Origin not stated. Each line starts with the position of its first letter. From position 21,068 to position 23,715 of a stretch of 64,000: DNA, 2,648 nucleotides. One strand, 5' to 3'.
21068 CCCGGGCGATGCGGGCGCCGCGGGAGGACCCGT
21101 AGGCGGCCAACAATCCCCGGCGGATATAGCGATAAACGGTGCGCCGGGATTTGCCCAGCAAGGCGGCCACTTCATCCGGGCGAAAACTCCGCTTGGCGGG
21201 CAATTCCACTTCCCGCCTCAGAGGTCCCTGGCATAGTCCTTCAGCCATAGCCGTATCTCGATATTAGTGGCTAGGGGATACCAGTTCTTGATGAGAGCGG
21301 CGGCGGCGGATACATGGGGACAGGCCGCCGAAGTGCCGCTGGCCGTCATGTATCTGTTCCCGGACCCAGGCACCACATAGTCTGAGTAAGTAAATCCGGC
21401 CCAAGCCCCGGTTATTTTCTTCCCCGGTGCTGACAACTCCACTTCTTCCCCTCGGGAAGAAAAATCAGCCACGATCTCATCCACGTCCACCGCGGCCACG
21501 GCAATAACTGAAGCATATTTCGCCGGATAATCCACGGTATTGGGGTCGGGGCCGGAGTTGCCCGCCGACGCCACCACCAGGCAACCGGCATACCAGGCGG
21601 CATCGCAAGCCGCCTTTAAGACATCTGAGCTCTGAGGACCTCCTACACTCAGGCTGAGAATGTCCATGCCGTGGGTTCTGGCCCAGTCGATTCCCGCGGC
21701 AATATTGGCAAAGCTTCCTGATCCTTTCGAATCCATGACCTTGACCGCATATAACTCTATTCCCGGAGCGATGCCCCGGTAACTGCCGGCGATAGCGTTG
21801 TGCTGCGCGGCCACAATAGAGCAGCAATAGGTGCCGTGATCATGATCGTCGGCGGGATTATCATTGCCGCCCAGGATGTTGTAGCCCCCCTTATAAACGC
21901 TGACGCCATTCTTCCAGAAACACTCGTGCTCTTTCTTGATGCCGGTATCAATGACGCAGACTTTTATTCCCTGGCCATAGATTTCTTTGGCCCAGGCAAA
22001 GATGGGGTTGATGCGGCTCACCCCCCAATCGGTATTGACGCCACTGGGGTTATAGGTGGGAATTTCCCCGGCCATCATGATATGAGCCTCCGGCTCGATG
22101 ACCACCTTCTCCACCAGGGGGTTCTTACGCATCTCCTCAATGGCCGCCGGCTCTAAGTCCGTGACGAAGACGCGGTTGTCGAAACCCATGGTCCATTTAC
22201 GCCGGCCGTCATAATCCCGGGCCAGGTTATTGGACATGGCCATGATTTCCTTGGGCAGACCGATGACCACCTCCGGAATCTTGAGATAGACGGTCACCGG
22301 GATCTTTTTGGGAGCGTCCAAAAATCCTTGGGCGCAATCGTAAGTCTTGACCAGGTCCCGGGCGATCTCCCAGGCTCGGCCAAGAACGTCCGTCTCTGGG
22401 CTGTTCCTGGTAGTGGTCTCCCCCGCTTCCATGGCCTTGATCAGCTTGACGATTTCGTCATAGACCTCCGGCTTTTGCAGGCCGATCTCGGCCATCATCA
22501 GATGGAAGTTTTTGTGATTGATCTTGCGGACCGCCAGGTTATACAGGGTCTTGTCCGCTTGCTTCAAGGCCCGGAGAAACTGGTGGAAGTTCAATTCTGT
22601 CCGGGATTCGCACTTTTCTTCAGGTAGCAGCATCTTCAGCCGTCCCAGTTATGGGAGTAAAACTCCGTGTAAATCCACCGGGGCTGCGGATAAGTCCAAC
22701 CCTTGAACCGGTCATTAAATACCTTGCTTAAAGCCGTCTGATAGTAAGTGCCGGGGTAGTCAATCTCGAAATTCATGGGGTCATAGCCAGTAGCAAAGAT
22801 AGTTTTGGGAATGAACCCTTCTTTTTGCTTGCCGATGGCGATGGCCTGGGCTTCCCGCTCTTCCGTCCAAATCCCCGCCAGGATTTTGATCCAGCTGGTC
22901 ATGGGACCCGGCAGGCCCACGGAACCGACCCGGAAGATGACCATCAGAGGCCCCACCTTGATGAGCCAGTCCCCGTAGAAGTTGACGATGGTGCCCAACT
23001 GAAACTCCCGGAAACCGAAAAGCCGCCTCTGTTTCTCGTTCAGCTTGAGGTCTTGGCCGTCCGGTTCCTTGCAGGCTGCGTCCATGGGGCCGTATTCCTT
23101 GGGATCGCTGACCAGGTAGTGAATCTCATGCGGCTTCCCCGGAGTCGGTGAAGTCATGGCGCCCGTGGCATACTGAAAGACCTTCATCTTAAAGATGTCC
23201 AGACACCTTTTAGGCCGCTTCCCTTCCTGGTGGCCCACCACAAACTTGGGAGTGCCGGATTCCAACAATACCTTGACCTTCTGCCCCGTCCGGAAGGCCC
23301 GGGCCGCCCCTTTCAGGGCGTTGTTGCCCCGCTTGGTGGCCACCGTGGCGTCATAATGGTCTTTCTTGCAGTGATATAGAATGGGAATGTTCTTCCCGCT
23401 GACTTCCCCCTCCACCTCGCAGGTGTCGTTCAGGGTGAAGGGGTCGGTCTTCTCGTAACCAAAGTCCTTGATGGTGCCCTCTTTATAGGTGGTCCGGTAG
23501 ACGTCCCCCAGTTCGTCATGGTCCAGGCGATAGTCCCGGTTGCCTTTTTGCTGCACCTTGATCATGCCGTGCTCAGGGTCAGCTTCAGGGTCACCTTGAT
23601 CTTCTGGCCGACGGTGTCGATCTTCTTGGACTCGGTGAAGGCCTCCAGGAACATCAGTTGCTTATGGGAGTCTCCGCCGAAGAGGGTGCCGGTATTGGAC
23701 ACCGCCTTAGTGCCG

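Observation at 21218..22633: Subtilisin-family (S8) protease encoded inside the tail gene cluster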

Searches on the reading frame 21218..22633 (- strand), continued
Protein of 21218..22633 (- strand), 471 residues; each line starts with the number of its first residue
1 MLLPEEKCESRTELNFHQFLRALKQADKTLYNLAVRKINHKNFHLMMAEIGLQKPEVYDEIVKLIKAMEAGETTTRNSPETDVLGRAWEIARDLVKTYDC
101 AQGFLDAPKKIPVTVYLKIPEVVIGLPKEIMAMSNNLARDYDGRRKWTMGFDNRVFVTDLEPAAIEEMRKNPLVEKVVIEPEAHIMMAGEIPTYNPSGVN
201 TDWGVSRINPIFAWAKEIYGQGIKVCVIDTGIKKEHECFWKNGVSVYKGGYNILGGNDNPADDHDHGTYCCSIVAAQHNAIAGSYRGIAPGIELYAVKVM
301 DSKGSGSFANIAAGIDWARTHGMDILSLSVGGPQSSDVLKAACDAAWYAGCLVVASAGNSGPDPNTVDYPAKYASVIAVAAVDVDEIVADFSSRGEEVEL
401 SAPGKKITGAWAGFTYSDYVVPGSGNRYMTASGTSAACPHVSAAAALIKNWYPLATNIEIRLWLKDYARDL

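Call 80: find_encoding_contigs(protein=P0060, flank=8000, max_places=1)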
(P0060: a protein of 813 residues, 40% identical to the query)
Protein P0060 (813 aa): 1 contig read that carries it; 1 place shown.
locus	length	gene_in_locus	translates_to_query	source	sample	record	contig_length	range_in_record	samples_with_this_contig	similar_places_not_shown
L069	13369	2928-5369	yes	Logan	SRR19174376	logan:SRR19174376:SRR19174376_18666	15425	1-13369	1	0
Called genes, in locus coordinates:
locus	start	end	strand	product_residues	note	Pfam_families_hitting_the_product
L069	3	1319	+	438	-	?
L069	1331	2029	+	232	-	-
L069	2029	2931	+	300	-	-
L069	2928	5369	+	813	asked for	PF00082:Peptidase_S8, PF14890:Intein_splicing, PF14528:LAGLIDADG_3 (faint)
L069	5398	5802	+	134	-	PF23140:Gp80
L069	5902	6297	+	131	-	-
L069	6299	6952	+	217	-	-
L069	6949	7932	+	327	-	-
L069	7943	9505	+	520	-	-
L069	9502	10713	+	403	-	-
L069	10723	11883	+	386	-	-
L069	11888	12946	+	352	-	-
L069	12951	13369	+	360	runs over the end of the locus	-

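Call 81: find_encoding_contigs(protein=P0059, flank=10000, max_places=1)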
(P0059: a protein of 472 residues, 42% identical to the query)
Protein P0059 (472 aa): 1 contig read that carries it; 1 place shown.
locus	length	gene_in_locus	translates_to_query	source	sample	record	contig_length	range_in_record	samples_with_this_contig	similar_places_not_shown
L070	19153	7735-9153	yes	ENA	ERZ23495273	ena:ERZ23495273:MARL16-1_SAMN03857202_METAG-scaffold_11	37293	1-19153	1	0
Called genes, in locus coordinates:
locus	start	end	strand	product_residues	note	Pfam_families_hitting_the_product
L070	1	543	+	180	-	?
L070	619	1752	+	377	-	PF02945:Endonuclease_7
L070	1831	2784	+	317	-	-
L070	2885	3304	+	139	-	-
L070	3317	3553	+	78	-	-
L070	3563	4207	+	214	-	PF24175:SU10_adaptor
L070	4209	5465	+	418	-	-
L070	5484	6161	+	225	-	-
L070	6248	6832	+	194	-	-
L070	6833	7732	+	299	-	-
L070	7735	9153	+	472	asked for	PF00082:Peptidase_S8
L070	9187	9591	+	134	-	PF23140:Gp80 (weak)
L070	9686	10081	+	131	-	PF23140:Gp80 (weak)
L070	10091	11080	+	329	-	-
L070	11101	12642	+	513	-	-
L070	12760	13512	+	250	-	PF09669:Phage_pRha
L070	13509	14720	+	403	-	-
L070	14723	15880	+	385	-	-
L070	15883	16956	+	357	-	-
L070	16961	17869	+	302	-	-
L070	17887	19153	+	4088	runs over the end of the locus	PF18823:InPase, PF07669:Eco57I (weak), PF28553:WH_1, PF28554:DUF8437, PF28555:Helicase_dom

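Call 82: find_encoding_contigs(protein=P0062, flank=10000, max_places=1)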
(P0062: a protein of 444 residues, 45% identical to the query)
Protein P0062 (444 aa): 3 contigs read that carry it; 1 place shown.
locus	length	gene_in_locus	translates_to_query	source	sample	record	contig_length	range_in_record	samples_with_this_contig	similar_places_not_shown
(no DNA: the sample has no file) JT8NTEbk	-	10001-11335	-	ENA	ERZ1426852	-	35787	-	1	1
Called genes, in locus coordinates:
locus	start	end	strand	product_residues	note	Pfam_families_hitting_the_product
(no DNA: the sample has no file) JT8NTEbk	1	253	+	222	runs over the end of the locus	-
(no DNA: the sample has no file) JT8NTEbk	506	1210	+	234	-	PF24175:SU10_adaptor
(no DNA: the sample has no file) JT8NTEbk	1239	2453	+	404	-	-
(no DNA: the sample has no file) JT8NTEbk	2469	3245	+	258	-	PF23140:Gp80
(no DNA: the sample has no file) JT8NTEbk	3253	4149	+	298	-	-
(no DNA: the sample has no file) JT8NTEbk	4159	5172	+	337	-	-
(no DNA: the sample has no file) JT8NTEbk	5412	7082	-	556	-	-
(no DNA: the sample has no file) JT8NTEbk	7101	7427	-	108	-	-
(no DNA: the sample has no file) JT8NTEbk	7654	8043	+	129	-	-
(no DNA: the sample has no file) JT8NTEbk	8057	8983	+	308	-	-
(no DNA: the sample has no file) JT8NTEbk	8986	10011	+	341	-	-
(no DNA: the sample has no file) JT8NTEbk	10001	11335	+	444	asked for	PF00082:Peptidase_S8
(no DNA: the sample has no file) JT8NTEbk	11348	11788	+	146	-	-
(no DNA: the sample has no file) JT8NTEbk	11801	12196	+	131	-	PF23140:Gp80 (weak)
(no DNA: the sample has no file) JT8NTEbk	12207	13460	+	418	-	?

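Call 101: search_protein_families(library=padloc, proteins=[window:21218-22633:-], max_evalue=0.001)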
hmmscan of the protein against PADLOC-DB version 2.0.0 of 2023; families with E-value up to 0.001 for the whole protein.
window:21218-22633:- (471 aa): 2 families
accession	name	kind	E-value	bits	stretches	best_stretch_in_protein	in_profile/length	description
PDLC03014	subtilase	-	4.6e-26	90.2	1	219-447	170-354/391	-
PDLC02198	IetS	-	0.00053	16.1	0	222-316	253-343/795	-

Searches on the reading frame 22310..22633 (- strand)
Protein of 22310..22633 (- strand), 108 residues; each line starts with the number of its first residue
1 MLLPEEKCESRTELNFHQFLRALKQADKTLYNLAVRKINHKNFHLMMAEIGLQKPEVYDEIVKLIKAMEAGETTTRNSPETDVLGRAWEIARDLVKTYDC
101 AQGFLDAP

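Call 55: predict_structure(alignment_id=A3)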
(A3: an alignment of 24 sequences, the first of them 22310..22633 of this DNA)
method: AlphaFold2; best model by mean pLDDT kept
length: 108 residues; sequences in the alignment: 24
mean_pLDDT: 84.0   pTM: 0.73
mean pLDDT of the five models: 84.0, 82.9, 80.5, 79.4, 78.6
residues with pLDDT >= 90: 59; 70-90: 33; 50-70: 5; < 50: 11
segments of 3 or more residues with pLDDT < 50: 1-10
pLDDT, mean of each block of 10 residues (from residue 1): 46 81 95 92 89 91 93 83 93 88 71
secondary structure, 60 per line:
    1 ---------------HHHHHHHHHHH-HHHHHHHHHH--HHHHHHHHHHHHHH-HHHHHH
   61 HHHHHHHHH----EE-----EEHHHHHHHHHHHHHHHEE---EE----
elements in order: H16-26 H28-37 H40-53 H55-69 H83-97

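Call 62: fold_search(model_id=the predicted structure, library=pdb)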
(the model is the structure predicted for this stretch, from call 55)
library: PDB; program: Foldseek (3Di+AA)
matches with E <= 10: 17; with E <= 0.001: 0
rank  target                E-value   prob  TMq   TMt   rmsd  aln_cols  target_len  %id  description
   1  7uw9_o                5.5e+00  0.03  0.20  0.15  13.3        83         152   17  Citrus V-ATPase State 1, H in contact with subunit a (released 2022-07-06)
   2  2mgx_MODEL_1_A        5.9e+00  0.04  0.25  0.22   7.1        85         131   14  NMR structure of SRA1p C-terminal domain (released 2014-02-12)
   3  2wvw_I                5.9e+00  0.03  0.24  0.25  14.7        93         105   15  Cryo-EM structure of the RbcL-RbcX complex (released 2010-01-19)
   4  3hyb_A                5.9e+00  0.03  0.24  0.23  14.7        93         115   15  Crystal structure of RbcX from Anabaena, crystal form II (released 2010-01-19)
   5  5lnf_MODEL_1_A        6.3e+00  0.02  0.23  0.19  11.2        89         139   16  Solution NMR structure of farnesylated PEX19, C-terminal domain (released 2017-03-15)
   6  2wl8_B                6.3e+00  0.02  0.19  0.19  15.9        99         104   13  X-ray crystal structure of Pex19p (released 2010-06-23)
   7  5fi0_A                6.7e+00  0.02  0.17  0.06  12.0        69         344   14  Crystal Structure of the P-Rex1 DH/PH tandem in complex with Rac1 (released 2016-04-20)
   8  4nd6                  7.1e+00  0.03  0.23  0.10   8.3        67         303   21  Crystal structure of apo 3-nitro-tyrosine tRNA synthetase (5B) in the open form (released 2014-03-19)
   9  4ejt_B                7.1e+00  0.01  0.16  0.14  14.9       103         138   13  Staphylococcus epidermidis TcaR in complex with RNA (released 2013-06-05)
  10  9hcd_R                7.6e+00  0.09  0.34  0.29   3.8        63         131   13  Mouse mitoribosome large subunit assembly intermediate (with uL16m) bound to MRM3-dimer, DDX28 and the MALSU-L0R8F8-mt (released 2025-06-11)
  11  2xse                  8.6e+00  0.01  0.22  0.18  11.3       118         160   14  The structural basis for recognition of J-base containing DNA by a novel DNA-binding domain in JBP1 (released 2011-03-30)
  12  5xtp_D                8.6e+00  0.01  0.20  0.11  12.5        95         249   16  Crystal structure of baculoviral sulfhydryl oxidase P33 (H227A mutant) (released 2017-09-13)
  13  6ec7                  8.6e+00  0.01  0.17  0.05  13.1        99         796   14  Glutamylation domain, TbtB, from thiomuracin biosynthesis (released 2019-08-14)
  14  6yhu_A                9.1e+00  0.06  0.32  0.44   6.0        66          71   11  Crystal structure of the nsp7-nsp8 complex of SARS-CoV-2 (released 2020-04-29)
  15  4yon_A                9.7e+00  0.02  0.16  0.06   9.0        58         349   17  P-Rex1:Rac1 complex (released 2015-07-01)
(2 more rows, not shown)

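Call 69: find_homologous_proteins(query=A3, max_evalue=0.001)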
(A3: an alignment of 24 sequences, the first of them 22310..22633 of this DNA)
Query A3 (24 sequences) (108 aa, profile of the alignment): 1 proteins with E <= 0.001 among 838 candidates.
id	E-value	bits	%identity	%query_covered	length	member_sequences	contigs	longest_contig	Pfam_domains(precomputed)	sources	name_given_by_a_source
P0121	8.7e-18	82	74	81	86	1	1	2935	-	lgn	-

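Call 77: search_protein_representatives(alignment_id=A3)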
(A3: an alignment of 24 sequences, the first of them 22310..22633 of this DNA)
Query: 24 sequences, 107 profile positions. Proteins with E-value up to 0.001 (for the whole library): 8; up to 1e-10: 6; up to 1e-30: 0. The best 8 are listed.
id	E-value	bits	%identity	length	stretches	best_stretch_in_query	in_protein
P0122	1.0e-24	103.1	-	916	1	1-105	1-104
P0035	1.1e-24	103.0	-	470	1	1-107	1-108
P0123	1.0e-19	87.0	-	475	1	9-105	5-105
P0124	1.9e-19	86.1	-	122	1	1-107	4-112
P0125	7.4e-17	77.8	-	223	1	1-106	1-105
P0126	3.8e-12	62.6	-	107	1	4-102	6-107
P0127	1.1e-06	45.1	-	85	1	11-74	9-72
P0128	1.9e-05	41.1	-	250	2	13-74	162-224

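Call 78: search_protein_families(library=pfam, proteins=[P0122, P0128, P0125], max_evalue=0.001)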
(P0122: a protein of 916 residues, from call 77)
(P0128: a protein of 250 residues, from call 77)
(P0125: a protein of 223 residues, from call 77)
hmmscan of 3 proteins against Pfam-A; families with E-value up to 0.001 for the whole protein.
P0122 (916 aa): 4 families
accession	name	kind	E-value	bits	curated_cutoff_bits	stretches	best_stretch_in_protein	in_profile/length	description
PF00082.27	Peptidase_S8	-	6.1e-43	147.6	21.8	2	711-913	56-273/288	Subtilase family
PF14890.11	Intein_splicing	-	1.2e-19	71.1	35.8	1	303-712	18-155/155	Intein splicing domain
PF14528.11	LAGLIDADG_3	-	2e-14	54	22.5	1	499-574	2-77/82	LAGLIDADG-like domain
PF05204.19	Hom_end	-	1.9e-05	25.1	21.1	1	488-571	2-90/110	Homing endonuclease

P0128 (250 aa): 3 families
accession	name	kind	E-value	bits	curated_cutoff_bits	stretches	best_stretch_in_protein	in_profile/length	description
PF09280.16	XPC-binding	-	4.6e-07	29.8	26.4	0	143-166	28-51/57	XPC-binding domain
PF11333.13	DUF3135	-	8.5e-05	23.2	22.7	0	63-86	6-29/81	Protein of unknown function (DUF3135)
PF01347.28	Vitellogenin_N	-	0.00046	19.3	24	1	85-194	282-388/590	Lipoprotein amino terminal region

P0125 (223 aa): 0 families

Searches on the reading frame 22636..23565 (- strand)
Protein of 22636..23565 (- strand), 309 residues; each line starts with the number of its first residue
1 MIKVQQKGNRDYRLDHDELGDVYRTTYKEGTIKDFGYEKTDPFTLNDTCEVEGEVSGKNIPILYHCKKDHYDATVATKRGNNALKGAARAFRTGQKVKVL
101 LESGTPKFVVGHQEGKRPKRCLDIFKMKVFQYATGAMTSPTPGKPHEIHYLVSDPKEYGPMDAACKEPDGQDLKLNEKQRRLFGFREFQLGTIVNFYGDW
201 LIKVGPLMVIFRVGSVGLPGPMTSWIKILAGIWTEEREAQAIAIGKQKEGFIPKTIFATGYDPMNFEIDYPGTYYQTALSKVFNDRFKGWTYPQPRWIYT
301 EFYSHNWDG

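Call 3: search_protein_families(library=pfam, proteins=[window:22636-23565:-], max_evalue=0.01)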
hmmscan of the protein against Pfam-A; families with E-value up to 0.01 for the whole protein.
window:22636-23565:- (309 aa): 0 families

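Call 4: search_protein_families(library=phrogs, proteins=[window:22636-23565:-], max_evalue=0.01)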
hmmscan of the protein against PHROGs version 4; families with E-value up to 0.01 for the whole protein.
window:22636-23565:- (309 aa): 0 families

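Call 59: search_solved_structures(query=window:22636-23565:-, max_evalue=1)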
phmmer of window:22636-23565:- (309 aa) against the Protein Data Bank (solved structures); distinct sequences matched with E-value up to 1: 1.
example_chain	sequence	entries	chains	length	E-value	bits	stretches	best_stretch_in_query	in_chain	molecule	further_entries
3gmt_A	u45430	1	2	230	0.58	12.3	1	124-201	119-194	Adenylate kinase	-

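Call 101: search_protein_families(library=padloc, proteins=[window:22636-23565:-], max_evalue=0.001)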
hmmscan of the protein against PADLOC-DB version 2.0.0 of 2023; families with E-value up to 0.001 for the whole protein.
window:22636-23565:- (309 aa): 0 families
